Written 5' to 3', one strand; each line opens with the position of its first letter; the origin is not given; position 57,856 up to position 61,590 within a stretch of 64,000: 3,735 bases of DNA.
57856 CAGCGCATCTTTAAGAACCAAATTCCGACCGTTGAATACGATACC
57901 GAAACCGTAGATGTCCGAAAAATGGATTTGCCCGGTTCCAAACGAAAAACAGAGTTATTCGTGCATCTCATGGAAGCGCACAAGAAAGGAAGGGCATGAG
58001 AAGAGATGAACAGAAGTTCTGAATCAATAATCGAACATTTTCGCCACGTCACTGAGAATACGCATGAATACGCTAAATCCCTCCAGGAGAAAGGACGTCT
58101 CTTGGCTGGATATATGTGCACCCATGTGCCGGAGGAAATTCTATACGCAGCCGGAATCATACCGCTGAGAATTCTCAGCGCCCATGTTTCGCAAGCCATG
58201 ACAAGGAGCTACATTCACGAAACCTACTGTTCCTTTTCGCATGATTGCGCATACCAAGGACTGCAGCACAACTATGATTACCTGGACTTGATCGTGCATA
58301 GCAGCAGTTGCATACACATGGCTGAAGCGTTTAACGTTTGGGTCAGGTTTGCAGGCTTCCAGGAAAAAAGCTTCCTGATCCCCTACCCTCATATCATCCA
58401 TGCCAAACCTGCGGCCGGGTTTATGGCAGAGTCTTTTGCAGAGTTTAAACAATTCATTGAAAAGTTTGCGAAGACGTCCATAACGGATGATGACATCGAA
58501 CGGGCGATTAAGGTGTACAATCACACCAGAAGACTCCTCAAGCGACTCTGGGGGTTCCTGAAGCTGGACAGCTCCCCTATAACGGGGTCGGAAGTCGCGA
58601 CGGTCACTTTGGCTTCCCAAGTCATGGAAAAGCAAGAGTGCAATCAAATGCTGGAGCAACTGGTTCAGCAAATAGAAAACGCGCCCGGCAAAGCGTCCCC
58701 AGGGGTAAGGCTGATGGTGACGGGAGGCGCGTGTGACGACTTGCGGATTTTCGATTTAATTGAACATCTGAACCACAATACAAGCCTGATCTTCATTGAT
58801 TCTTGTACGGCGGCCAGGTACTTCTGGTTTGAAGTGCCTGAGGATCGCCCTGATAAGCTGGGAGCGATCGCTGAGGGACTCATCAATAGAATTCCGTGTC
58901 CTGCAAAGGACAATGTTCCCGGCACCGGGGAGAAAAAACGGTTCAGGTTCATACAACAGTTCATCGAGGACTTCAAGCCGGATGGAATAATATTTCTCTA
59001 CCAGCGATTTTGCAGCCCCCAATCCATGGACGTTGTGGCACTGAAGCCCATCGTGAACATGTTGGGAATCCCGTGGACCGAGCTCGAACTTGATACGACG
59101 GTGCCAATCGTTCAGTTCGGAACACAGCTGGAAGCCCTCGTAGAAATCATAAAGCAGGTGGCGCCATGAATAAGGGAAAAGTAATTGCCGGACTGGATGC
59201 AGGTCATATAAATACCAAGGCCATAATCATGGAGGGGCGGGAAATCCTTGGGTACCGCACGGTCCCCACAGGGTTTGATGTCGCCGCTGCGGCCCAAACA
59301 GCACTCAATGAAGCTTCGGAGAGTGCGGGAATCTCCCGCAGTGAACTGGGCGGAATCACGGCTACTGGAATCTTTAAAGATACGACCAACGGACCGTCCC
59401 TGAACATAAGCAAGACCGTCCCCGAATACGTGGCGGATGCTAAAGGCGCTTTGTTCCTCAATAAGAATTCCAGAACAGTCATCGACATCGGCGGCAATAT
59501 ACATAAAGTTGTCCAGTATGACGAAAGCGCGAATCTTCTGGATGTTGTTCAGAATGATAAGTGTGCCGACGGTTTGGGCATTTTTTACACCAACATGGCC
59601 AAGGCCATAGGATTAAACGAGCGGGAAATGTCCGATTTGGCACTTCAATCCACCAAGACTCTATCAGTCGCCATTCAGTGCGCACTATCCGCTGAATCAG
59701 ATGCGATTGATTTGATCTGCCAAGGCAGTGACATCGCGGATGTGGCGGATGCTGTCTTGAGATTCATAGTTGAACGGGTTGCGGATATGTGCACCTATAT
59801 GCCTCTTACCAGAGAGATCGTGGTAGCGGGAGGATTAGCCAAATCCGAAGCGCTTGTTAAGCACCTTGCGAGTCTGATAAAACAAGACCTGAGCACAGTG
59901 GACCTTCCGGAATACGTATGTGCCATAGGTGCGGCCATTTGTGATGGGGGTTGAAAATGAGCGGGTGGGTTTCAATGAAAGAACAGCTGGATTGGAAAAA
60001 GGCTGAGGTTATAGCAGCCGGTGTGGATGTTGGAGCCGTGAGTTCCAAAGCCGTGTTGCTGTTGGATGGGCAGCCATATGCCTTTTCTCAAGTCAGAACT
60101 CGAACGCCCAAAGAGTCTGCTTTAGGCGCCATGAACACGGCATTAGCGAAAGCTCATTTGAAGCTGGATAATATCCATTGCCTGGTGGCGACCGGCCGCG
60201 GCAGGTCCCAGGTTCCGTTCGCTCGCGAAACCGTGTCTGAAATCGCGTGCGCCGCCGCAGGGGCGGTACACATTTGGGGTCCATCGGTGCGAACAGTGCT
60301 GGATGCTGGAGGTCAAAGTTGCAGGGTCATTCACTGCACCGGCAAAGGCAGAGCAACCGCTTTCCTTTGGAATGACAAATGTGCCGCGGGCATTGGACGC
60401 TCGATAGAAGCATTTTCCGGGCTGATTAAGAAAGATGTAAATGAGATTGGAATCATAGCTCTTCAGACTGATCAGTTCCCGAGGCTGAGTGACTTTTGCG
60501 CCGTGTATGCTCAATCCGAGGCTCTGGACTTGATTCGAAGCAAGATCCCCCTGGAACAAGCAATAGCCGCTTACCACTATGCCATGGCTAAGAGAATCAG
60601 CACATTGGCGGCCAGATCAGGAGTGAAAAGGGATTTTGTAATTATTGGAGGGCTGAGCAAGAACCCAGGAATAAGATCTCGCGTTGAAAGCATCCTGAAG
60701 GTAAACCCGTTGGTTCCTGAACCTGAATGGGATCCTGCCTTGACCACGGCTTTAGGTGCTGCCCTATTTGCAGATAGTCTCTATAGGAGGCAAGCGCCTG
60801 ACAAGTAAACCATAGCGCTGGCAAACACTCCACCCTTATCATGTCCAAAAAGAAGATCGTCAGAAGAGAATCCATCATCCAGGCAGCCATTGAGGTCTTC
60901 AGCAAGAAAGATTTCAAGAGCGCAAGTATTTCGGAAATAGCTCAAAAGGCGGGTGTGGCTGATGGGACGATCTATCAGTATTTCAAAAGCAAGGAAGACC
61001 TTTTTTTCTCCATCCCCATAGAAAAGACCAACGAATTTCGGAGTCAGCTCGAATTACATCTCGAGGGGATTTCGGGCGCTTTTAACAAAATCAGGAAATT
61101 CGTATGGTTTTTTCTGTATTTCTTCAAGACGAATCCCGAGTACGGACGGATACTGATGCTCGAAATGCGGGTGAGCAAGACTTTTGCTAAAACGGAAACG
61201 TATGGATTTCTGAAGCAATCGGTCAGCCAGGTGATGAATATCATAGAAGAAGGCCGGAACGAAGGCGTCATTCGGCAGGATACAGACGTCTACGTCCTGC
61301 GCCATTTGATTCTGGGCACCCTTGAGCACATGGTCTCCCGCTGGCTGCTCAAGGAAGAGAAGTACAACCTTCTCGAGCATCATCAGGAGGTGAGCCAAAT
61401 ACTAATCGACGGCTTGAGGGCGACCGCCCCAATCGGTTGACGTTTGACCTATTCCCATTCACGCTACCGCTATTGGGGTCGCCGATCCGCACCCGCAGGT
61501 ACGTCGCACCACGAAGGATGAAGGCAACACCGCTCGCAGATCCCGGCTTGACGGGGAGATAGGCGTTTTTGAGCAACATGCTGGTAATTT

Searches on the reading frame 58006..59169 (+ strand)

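Call 42: search_protein_families(library=ncbifam, proteins=[window:58006-59169:+], max_evalue=1e-8)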
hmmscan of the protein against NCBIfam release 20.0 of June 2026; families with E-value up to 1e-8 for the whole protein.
window:58006-59169:+ (387 aa): 4 families
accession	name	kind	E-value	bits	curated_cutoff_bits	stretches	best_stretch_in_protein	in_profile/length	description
TIGR03190.1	benz_CoA_bzdN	equivalog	1.6e-60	204.9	453.8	1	8-382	3-371/377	benzoyl-CoA reductase, bzd-type, subunit N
NF040772.1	double_cubane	equivalog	2.3e-41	142.1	350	1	13-382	2-372/372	double-cubane-cluster-containing anaerobic reductase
NF052456.1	HyiscapDhHadC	equivalog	9.9e-37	126.7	700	1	6-381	2-371/372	(R)-2-hydroxyisocaproyl-CoA dehydratase subunit beta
TIGR02263.1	benz_CoA_red_C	equivalog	5.6e-23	81.5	421.15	1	27-357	26-354/380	benzoyl-CoA reductase subunit C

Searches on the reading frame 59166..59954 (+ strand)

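Call 63: search_protein_families(library=ncbifam, proteins=[window:59166-59954:+], max_evalue=1e-20)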
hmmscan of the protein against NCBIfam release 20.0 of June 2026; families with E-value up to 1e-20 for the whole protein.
window:59166-59954:+ (262 aa): 2 families
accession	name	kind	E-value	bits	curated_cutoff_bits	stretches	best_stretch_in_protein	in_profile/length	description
TIGR00241.1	CoA_E_activ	domain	1.2e-45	155.9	125.4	1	7-258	2-247/248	acyl-CoA dehydratase activase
TIGR03286.1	methan_mark_15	hypoth_equivalog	3.6e-23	82.2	455.75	1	6-259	145-400/404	methanogenesis marker 15 protein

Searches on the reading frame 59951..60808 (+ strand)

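Call 63: search_protein_families(library=ncbifam, proteins=[window:59951-60808:+], max_evalue=1e-20)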
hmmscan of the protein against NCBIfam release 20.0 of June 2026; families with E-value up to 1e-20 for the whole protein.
window:59951-60808:+ (285 aa): 4 families
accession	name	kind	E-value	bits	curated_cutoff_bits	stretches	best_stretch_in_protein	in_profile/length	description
TIGR03192.1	benz_CoA_bzdQ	equivalog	4.4e-70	236.4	380.2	1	9-281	21-293/293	benzoyl-CoA reductase, bzd-type, subunit Q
TIGR00241.1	CoA_E_activ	domain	2.3e-46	158.3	125.4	1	21-272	1-247/248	acyl-CoA dehydratase activase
TIGR02259.1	benz_CoA_red_A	equivalog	3.9e-28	98.4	578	1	55-274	213-432/432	benzoyl-CoA reductase subunit A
TIGR02261.1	benz_CoA_red_D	equivalog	1e-21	77.3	312.85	1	21-273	2-261/262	benzoyl-CoA reductase subunit D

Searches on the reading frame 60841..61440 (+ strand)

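Call 63: search_protein_families(library=ncbifam, proteins=[window:60841-61440:+], max_evalue=1e-20)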
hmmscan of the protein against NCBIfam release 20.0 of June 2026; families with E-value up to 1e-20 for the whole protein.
window:60841-61440:+ (199 aa): 1 family
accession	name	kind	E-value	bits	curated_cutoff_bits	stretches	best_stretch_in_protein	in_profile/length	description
NF053878.1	FATransRegFadRBac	equivalog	1e-41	142.8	200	1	10-193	6-189/190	fatty acid metabolism transcriptional regulator FadR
